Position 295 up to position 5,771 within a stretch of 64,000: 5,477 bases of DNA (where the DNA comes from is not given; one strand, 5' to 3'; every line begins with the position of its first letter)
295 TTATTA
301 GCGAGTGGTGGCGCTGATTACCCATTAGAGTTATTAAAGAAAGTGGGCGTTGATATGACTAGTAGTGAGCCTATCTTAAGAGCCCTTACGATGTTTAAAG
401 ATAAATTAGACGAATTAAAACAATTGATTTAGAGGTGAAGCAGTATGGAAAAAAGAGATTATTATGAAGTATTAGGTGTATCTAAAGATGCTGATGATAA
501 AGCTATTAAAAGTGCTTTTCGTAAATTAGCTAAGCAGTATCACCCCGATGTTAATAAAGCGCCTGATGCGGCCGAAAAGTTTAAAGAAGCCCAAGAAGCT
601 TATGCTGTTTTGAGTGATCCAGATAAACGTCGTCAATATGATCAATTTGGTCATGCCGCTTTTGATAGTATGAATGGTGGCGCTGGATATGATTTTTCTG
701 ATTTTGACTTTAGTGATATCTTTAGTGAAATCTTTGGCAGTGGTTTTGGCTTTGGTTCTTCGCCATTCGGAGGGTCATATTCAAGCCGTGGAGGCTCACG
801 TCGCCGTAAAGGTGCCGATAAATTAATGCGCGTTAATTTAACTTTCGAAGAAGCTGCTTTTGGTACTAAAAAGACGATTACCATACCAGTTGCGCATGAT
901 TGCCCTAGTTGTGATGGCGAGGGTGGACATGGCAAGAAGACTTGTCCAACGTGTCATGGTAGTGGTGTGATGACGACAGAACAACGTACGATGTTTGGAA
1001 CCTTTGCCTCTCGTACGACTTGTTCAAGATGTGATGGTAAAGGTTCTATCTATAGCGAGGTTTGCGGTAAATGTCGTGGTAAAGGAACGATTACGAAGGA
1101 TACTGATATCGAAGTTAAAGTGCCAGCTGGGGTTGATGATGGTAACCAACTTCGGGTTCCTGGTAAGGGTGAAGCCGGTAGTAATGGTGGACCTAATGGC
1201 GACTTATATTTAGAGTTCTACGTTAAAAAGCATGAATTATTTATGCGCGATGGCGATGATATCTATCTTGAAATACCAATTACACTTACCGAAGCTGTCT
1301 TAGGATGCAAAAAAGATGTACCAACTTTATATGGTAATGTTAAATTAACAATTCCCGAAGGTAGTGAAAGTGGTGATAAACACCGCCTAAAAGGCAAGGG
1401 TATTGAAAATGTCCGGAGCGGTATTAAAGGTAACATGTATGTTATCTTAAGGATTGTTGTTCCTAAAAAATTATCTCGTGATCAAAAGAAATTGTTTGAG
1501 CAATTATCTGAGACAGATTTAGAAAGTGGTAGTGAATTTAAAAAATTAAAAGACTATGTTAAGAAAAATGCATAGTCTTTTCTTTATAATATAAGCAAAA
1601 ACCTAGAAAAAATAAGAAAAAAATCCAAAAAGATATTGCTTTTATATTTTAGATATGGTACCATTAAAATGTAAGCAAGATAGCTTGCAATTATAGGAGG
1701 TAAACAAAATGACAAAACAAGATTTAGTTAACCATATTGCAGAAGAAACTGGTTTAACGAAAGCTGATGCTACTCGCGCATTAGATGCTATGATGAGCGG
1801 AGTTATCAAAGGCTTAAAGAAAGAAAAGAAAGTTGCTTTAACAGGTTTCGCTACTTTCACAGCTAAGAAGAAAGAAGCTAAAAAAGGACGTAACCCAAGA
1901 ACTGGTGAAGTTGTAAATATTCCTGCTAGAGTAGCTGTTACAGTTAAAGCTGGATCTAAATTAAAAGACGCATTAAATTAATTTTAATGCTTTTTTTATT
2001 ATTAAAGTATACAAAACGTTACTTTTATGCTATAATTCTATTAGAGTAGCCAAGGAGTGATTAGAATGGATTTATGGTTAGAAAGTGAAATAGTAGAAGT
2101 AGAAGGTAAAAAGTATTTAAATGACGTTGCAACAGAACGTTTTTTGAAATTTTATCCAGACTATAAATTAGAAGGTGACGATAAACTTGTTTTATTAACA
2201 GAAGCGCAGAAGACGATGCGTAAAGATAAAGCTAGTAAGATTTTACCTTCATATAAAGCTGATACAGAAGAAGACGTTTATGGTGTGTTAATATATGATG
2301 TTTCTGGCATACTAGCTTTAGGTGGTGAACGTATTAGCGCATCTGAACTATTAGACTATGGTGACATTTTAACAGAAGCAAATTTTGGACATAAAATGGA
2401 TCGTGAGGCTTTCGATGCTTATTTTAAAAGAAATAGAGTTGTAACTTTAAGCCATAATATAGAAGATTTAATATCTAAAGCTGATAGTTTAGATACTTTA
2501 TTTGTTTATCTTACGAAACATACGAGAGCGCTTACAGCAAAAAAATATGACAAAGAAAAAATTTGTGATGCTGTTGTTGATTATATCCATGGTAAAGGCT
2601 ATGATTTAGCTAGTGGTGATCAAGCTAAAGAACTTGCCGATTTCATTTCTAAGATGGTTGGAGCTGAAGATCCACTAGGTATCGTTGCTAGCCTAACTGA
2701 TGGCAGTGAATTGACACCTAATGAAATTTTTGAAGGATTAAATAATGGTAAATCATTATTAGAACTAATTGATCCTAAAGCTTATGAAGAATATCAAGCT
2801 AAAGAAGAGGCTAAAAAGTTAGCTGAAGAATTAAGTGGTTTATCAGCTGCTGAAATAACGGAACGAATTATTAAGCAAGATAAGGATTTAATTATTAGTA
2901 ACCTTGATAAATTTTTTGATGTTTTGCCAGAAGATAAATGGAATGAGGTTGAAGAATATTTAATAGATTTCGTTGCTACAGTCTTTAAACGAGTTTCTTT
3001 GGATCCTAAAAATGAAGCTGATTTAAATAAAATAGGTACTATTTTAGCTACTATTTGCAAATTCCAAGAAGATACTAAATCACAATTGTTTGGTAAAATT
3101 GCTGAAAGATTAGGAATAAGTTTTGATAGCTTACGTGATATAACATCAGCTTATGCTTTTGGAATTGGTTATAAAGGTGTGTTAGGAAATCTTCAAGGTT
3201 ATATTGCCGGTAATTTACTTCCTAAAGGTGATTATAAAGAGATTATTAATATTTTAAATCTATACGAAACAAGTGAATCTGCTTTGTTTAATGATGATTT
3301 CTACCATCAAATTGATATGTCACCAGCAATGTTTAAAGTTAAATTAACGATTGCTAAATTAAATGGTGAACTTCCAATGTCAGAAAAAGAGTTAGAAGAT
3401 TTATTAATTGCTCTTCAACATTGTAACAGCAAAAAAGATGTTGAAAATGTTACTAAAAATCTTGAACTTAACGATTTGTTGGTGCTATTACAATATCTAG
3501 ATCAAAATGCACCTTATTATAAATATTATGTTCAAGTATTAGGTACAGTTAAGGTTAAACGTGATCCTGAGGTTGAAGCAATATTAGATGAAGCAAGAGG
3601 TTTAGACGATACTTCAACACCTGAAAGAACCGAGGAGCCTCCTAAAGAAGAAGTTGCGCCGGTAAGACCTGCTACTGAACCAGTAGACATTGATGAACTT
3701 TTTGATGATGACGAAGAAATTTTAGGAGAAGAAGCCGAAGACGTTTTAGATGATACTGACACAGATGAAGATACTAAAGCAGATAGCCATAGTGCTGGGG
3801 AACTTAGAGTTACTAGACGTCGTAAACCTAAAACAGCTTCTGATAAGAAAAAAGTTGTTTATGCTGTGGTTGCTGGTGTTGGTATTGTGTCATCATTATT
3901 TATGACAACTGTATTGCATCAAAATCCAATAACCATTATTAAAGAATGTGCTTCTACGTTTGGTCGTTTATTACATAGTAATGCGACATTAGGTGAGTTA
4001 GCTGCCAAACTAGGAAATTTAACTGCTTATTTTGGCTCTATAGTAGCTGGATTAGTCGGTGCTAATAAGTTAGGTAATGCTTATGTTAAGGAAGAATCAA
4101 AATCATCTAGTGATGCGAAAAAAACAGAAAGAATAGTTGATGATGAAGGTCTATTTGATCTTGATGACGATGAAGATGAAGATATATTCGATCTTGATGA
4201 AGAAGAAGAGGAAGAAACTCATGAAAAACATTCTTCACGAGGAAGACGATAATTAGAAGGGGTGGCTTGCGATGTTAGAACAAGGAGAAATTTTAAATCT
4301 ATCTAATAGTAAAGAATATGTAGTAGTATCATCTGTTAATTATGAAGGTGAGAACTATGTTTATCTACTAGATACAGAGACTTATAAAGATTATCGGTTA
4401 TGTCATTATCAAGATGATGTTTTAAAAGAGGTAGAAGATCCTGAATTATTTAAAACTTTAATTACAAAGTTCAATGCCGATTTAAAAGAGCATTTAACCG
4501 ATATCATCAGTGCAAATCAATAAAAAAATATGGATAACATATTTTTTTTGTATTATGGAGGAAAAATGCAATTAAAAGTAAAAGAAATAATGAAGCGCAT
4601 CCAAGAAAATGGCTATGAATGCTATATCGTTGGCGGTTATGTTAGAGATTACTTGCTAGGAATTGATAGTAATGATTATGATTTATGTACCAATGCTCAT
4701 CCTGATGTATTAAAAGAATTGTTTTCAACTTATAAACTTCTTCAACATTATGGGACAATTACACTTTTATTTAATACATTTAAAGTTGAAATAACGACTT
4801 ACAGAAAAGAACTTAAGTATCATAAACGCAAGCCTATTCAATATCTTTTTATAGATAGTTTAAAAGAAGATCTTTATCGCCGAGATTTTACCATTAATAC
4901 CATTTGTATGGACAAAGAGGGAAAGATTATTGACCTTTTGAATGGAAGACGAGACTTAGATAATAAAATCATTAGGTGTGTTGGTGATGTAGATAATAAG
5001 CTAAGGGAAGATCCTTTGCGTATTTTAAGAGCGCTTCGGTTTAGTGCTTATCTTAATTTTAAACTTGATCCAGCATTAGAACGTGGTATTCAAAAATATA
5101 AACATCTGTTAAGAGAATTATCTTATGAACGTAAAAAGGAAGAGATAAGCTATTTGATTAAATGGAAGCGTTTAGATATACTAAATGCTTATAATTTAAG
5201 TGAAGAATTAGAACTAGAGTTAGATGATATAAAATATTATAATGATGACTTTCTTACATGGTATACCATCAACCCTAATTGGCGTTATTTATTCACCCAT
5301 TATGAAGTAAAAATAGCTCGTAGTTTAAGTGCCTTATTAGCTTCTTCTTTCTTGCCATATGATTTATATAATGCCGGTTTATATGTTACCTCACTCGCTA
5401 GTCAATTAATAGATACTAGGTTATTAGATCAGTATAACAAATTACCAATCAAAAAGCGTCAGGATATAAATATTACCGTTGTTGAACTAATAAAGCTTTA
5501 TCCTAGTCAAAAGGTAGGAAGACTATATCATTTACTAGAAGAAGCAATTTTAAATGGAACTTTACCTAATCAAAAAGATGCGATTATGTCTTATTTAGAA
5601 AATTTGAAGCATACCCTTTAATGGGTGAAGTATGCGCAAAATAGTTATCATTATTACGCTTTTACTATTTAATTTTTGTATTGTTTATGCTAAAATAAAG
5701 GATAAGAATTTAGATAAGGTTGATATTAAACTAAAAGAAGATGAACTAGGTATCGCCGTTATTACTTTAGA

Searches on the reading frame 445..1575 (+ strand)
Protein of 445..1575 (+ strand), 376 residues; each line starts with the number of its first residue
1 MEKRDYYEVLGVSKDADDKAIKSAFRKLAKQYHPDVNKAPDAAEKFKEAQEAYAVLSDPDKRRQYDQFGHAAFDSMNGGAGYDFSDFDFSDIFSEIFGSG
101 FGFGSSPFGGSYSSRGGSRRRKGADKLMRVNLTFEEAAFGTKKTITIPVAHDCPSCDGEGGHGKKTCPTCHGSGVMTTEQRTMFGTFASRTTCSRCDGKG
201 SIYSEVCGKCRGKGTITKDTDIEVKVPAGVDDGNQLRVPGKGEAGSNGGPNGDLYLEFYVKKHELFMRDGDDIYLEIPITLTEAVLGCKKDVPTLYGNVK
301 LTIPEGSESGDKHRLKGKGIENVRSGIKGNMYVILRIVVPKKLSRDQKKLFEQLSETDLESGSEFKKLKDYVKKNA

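Call 9: search_protein_families(library=pfam, proteins=[window:445-1575:+], max_evalue=0.001)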
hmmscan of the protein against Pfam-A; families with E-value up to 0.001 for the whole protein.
window:445-1575:+ (376 aa): 5 families
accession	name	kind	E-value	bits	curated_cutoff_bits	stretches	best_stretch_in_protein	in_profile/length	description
PF01556.23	DnaJ_C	-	9.6e-49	165.7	26.6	1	128-340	3-152/152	DnaJ C terminal domain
PF00226.36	DnaJ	-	7.5e-27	93.7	27.8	1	5-66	1-63/63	DnaJ domain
PF00684.25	DnaJ_CXXCXGXG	-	1.8e-13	51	32.7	1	153-214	1-65/65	DnaJ central domain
PF25436.1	BSD2_CRD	-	4.7e-05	24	27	1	153-216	5-60/69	BSD2 cysteine rich domain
PF15777.11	Anti-TRAP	-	0.0005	20.4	32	0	152-180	12-46/59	Tryptophan RNA-binding attenuator protein inhibitory protein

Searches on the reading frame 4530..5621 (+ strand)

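Call 9: search_protein_families(library=pfam, proteins=[window:4530-5621:+], max_evalue=0.001)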
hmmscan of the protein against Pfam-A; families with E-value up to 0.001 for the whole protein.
window:4530-5621:+ (363 aa): 3 families
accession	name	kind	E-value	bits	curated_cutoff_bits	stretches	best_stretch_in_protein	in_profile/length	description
PF01743.26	PolyA_pol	-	1e-30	107.1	23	1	31-149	1-126/126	Poly A polymerase head domain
PF13735.12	tRNA_NucTran2_2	-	9.3e-10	39.1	27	1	296-355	86-148/149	tRNA nucleotidyltransferase domain 2 putative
PF12627.12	PolyA_pol_RNAbd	-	7.7e-05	22.8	22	1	176-211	1-36/64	Probable RNA and SrmB- binding site of polymerase A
